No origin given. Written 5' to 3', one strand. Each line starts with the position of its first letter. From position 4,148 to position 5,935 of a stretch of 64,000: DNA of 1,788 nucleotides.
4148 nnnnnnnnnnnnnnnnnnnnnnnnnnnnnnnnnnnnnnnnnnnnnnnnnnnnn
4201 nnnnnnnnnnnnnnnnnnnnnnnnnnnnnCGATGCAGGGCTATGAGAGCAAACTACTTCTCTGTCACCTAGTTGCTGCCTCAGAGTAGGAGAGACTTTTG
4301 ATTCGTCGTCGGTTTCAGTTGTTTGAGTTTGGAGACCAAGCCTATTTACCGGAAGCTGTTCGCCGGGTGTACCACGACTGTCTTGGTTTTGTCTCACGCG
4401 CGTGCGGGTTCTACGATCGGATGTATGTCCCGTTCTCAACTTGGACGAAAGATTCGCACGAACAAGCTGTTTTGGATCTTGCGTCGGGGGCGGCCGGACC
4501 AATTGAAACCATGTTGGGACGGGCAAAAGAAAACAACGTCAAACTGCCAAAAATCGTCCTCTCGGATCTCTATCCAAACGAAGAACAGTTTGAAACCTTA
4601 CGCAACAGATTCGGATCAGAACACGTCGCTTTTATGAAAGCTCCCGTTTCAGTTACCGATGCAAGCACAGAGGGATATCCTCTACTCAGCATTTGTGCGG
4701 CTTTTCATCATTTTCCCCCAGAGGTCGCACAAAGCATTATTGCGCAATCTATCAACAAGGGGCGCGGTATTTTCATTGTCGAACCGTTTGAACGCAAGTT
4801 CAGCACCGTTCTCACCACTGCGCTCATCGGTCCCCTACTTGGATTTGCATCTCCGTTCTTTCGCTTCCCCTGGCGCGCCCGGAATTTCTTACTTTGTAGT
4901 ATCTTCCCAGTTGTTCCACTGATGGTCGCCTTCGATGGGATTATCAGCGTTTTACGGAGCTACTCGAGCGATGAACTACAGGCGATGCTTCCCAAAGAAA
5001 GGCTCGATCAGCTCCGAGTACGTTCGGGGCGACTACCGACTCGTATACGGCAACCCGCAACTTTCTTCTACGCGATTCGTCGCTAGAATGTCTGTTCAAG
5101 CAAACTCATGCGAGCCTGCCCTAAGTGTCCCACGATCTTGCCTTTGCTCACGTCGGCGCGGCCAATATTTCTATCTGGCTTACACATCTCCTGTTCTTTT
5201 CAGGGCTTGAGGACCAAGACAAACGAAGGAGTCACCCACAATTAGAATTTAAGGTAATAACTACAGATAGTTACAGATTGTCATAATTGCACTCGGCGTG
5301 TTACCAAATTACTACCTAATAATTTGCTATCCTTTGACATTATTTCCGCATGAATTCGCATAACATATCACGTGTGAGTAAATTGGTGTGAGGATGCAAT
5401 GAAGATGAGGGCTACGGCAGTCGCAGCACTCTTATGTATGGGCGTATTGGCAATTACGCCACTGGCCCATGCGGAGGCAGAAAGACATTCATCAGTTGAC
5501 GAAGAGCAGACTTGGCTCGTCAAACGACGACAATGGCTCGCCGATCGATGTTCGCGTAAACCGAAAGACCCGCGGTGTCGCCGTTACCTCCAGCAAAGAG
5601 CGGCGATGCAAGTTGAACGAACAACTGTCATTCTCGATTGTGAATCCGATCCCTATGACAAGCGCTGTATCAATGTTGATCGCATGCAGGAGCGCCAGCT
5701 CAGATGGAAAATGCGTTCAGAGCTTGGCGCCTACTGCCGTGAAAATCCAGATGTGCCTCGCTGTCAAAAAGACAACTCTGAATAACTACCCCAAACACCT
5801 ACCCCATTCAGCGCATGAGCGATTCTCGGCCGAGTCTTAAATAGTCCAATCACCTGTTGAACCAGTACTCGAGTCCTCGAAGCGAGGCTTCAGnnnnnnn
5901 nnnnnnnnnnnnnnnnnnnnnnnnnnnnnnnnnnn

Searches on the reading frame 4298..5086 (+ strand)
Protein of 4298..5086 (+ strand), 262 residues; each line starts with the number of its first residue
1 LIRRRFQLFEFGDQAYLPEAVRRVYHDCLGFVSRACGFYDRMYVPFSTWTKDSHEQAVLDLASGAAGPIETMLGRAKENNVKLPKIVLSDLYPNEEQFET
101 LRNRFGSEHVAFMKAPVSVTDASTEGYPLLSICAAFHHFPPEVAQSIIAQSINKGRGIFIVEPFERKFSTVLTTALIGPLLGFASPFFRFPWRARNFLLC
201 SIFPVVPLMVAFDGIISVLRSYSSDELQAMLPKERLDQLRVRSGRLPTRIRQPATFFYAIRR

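Call 3: search_protein_families(library=pfam, proteins=[window:4298-5086:+], max_evalue=0.1)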
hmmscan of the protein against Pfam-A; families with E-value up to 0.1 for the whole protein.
window:4298-5086:+ (262 aa): 0 families

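Call 77: search_protein_families(library=ncbifam, proteins=[window:4298-5086:+], max_evalue=0.001)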
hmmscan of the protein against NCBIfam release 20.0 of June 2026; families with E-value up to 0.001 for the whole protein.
window:4298-5086:+ (262 aa): 1 family
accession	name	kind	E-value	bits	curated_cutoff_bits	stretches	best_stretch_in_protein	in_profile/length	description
NF004851.0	PRK06202.1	equivalog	1.5e-07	31.1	243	1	29-241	34-217/237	hypothetical protein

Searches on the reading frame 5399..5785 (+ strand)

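Call 3: search_protein_families(library=pfam, proteins=[window:5399-5785:+], max_evalue=0.1)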
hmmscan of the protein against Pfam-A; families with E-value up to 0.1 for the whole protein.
window:5399-5785:+ (128 aa): 1 family
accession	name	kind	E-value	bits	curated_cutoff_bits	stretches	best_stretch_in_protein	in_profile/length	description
PF02672.20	CP12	-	0.011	16.9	22.7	0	104-122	48-66/70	CP12 domain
